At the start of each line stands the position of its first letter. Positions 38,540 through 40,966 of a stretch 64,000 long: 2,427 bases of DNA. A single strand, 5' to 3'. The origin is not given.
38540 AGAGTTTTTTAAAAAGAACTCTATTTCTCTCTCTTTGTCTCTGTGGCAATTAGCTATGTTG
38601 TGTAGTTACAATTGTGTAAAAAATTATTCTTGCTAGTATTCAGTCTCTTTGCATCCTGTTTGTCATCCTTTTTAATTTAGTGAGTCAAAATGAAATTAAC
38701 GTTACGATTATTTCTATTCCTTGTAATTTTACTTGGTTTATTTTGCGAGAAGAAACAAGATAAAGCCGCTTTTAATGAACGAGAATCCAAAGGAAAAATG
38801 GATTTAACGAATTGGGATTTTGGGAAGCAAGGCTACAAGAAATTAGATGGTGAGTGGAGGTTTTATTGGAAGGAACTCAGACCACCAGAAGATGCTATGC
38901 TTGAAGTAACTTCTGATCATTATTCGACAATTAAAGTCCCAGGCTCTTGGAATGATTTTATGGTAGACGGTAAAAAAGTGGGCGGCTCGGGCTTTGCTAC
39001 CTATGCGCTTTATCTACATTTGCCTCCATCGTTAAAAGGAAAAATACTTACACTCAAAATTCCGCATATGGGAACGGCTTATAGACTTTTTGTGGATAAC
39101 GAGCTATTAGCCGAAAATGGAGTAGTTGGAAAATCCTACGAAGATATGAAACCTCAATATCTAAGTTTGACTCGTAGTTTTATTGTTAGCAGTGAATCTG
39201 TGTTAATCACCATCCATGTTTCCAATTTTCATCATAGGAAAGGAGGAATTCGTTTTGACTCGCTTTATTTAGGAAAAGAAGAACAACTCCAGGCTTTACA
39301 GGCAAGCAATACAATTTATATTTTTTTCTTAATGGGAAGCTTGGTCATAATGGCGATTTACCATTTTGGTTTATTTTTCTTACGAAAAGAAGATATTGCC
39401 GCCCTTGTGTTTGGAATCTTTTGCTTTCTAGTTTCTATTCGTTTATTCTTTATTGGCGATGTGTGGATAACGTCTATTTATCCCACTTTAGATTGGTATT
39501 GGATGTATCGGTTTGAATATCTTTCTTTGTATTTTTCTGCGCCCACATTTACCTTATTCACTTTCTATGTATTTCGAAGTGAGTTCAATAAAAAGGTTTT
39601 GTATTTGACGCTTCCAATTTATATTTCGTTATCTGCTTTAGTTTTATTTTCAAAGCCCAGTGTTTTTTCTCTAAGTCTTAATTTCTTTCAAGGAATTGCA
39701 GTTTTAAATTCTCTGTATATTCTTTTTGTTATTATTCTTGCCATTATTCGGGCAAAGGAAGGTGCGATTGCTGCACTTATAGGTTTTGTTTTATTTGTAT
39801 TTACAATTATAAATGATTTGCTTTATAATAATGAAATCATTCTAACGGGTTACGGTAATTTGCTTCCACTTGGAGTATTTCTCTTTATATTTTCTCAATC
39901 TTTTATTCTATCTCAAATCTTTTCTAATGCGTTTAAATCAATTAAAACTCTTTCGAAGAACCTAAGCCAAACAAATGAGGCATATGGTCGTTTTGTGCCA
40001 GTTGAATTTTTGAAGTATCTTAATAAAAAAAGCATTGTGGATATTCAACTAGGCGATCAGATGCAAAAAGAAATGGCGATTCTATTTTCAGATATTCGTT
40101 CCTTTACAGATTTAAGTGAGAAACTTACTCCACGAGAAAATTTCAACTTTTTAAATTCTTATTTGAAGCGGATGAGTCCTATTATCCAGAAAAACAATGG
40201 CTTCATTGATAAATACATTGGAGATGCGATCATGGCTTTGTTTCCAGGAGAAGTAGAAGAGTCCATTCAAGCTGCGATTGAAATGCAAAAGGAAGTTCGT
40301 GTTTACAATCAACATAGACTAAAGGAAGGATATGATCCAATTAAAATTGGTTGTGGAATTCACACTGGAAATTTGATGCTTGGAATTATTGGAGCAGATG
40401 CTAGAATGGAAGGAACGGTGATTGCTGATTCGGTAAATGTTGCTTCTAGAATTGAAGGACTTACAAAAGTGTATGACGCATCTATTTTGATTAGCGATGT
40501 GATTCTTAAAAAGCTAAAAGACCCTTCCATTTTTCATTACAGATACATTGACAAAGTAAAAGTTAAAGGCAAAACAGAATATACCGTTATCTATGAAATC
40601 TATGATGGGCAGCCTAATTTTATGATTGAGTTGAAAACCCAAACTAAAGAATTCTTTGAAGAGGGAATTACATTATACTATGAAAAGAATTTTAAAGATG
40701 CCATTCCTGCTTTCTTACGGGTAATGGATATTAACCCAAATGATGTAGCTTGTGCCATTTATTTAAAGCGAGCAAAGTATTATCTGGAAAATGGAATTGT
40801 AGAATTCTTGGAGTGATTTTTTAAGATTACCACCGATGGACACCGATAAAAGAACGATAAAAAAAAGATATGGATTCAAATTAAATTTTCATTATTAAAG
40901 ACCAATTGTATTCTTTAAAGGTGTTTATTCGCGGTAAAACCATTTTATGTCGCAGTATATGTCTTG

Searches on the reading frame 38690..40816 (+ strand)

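Call 54: search_protein_families(library=pfam, proteins=[window:38690-40816:+], max_evalue=0.001)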
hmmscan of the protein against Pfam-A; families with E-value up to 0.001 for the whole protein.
window:38690-40816:+ (708 aa): 2 families
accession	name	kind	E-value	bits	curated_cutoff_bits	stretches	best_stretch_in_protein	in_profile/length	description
PF07695.17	7TMR-DISM_7TM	-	9e-22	78.4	29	1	209-408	3-203/205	7TM diverse intracellular signalling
PF00211.25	Guanylate_cyc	-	2.1e-20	73.5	21.9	1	457-632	4-177/183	Adenylate and Guanylate cyclase catalytic domain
